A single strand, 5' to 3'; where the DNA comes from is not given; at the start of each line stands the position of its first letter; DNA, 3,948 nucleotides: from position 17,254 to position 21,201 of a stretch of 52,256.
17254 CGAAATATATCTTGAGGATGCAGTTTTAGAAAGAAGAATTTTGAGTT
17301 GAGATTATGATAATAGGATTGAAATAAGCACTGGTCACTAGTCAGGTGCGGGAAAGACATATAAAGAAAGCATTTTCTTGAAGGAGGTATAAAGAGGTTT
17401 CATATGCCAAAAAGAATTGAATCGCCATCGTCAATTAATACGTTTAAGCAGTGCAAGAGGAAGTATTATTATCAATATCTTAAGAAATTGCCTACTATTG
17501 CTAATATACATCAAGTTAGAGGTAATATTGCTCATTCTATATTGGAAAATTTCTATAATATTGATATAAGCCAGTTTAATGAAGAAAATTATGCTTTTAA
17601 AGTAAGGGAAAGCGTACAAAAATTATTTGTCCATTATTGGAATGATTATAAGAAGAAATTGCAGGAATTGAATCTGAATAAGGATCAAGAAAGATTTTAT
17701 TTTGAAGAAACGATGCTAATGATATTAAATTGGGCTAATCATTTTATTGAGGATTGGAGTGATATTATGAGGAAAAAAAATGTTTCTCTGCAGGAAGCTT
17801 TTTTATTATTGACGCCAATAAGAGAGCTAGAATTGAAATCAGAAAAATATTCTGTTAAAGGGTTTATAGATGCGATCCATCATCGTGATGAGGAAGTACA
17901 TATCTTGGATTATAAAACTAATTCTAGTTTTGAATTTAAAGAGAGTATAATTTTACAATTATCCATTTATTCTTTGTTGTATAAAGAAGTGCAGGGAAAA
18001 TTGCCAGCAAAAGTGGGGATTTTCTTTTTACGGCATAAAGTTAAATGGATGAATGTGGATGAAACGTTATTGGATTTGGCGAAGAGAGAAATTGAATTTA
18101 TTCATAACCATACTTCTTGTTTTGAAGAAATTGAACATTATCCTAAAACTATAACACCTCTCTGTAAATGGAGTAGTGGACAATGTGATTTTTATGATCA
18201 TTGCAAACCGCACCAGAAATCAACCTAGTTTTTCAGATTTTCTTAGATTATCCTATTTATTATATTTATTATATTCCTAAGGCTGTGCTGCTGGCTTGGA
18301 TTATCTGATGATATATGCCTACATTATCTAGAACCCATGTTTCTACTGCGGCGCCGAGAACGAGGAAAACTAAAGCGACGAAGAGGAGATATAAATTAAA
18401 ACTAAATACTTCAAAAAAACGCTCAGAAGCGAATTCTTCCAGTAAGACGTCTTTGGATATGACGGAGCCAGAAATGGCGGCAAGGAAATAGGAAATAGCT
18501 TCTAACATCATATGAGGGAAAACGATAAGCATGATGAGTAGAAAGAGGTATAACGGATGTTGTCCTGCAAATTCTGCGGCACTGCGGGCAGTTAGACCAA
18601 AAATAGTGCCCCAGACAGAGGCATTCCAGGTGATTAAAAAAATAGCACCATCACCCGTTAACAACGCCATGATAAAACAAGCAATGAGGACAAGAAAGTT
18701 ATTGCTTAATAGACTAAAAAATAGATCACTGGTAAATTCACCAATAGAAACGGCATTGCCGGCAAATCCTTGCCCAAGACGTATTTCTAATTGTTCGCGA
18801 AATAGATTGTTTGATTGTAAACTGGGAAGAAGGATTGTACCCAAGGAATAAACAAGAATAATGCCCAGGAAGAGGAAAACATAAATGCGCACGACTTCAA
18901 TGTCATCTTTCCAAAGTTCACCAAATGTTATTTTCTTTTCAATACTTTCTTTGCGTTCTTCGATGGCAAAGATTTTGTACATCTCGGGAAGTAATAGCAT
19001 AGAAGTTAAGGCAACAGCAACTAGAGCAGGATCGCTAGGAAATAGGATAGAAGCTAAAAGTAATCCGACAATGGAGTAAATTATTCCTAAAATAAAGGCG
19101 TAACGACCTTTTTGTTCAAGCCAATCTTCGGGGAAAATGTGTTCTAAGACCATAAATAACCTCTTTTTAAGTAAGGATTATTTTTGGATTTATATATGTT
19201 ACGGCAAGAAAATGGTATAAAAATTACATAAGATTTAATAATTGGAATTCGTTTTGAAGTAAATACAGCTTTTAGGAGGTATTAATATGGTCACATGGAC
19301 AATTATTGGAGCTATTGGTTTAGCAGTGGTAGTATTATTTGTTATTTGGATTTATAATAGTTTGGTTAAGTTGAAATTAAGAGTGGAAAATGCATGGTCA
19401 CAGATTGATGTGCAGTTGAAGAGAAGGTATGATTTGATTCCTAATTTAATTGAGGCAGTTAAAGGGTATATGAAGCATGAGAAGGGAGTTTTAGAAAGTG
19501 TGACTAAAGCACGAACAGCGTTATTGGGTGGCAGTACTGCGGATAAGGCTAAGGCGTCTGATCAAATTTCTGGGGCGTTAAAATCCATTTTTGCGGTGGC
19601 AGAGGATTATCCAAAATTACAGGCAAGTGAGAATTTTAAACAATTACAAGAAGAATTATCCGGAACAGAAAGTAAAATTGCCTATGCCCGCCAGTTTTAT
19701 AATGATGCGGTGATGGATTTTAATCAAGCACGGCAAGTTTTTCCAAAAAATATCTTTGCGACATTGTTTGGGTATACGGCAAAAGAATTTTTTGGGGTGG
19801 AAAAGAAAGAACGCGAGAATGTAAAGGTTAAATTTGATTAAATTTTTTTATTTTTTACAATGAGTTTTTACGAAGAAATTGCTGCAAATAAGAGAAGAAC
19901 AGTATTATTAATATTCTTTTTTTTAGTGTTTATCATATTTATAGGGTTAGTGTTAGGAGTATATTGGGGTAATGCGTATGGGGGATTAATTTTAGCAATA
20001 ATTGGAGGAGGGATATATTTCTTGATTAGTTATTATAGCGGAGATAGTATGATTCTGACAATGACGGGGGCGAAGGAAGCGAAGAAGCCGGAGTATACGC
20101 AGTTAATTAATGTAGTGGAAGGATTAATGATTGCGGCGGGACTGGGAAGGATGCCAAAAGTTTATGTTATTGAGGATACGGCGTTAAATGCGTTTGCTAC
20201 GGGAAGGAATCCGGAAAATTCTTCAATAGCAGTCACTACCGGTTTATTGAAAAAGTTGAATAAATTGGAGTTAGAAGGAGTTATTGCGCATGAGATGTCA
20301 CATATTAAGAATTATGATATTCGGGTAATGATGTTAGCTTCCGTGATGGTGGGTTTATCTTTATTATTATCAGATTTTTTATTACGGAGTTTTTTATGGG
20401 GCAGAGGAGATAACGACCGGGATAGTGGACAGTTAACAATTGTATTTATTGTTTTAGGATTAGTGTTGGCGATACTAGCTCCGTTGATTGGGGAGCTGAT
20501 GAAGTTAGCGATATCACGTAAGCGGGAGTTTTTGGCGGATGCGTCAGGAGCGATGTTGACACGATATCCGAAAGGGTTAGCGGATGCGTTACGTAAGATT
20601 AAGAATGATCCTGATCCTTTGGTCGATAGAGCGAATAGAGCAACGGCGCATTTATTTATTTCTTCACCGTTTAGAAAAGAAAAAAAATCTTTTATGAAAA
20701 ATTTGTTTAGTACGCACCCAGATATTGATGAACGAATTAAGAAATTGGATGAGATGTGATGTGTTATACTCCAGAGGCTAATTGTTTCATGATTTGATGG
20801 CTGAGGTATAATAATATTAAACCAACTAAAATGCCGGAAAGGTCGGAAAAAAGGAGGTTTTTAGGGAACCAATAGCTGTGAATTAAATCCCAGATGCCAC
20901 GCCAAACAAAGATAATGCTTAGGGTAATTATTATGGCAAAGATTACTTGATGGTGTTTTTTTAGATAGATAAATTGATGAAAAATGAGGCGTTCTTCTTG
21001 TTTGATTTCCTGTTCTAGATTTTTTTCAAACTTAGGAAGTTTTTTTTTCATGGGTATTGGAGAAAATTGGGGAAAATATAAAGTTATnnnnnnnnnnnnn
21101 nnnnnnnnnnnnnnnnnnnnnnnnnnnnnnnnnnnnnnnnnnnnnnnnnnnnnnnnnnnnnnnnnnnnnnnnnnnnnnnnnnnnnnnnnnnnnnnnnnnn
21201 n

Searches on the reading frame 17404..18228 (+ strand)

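Call 52: search_protein_families(library=pfam, proteins=[window:17404-18228:+], max_evalue=0.001)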
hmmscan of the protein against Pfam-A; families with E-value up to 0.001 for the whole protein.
window:17404-18228:+ (274 aa): 2 families
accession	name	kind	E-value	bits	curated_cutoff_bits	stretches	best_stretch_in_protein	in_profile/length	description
PF12705.13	PDDEXK_1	-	1.3e-23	84.7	22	1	7-267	3-246/247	PD-(D/E)XK nuclease superfamily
PF08696.17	Dna2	-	3.9e-10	40.2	22.4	1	7-157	57-200/204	DNA replication factor Dna2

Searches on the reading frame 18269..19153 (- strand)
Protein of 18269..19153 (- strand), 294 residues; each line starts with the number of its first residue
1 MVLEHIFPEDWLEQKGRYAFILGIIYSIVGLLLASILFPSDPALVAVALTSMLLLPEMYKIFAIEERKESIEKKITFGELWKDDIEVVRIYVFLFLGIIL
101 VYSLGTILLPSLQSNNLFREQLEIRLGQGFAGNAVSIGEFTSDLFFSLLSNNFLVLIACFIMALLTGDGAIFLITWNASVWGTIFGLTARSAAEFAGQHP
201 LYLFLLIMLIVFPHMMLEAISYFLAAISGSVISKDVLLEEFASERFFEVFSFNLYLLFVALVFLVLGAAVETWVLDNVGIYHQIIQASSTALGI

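Call 52: search_protein_families(library=pfam, proteins=[window:18269-19153:-], max_evalue=0.001)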
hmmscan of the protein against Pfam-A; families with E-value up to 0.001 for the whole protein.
window:18269-19153:- (294 aa): 1 family
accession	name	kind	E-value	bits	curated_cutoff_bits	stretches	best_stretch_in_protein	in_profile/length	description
PF01944.22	SpoIIM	-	2.1e-10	41.2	26.9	1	92-274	3-161/163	Stage II sporulation protein M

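Call 78: search_protein_families(library=ncbifam, proteins=[window:18269-19153:-], max_evalue=0.001)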
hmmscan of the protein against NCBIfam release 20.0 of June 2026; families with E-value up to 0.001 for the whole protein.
window:18269-19153:- (294 aa): 0 families

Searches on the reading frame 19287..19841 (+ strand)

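Call 52: search_protein_families(library=pfam, proteins=[window:19287-19841:+], max_evalue=0.001)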
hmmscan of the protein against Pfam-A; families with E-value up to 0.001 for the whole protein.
window:19287-19841:+ (184 aa): 1 family
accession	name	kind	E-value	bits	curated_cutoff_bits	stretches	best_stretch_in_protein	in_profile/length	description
PF04011.17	LemA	-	9.3e-60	201.2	26.2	1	36-183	1-149/149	LemA family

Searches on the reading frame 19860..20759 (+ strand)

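Call 52: search_protein_families(library=pfam, proteins=[window:19860-20759:+], max_evalue=0.001)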
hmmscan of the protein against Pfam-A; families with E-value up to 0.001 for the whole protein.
window:19860-20759:+ (299 aa): 1 family
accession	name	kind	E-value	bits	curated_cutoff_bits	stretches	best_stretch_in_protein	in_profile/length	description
PF01435.24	Peptidase_M48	-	1.3e-34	120.1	20.3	1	80-298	5-184/186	Peptidase family M48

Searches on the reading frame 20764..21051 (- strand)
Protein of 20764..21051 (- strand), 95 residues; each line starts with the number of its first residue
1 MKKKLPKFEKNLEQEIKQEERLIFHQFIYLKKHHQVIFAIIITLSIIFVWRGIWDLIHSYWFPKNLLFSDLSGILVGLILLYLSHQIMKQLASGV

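Call 3: search_protein_families(library=pfam, proteins=[window:20764-21051:-], max_evalue=1)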
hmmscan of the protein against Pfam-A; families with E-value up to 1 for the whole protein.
window:20764-21051:- (95 aa): 2 families
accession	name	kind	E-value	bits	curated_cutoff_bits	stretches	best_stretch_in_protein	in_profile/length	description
PF15993.10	Fuseless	-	1.7e-05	24.8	25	1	36-84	243-291/298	Fuseless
PF11712.13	Vma12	-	0.012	16.1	25.5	1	18-83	59-125/137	Endoplasmic reticulum-based factor for assembly of V-ATPase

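Call 4: search_protein_families(library=ncbifam, proteins=[window:20764-21051:-], max_evalue=1)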
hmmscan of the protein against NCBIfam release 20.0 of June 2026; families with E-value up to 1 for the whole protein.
window:20764-21051:- (95 aa): 0 families

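Call 83: search_protein_families(library=phrogs, proteins=[window:20764-21051:-], max_evalue=0.01)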
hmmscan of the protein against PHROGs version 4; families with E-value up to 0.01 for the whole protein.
window:20764-21051:- (95 aa): 0 families

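Call 84: search_protein_families(library=padloc, proteins=[window:20764-21051:-], max_evalue=0.01)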
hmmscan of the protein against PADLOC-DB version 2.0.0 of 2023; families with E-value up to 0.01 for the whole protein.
window:20764-21051:- (95 aa): 0 families
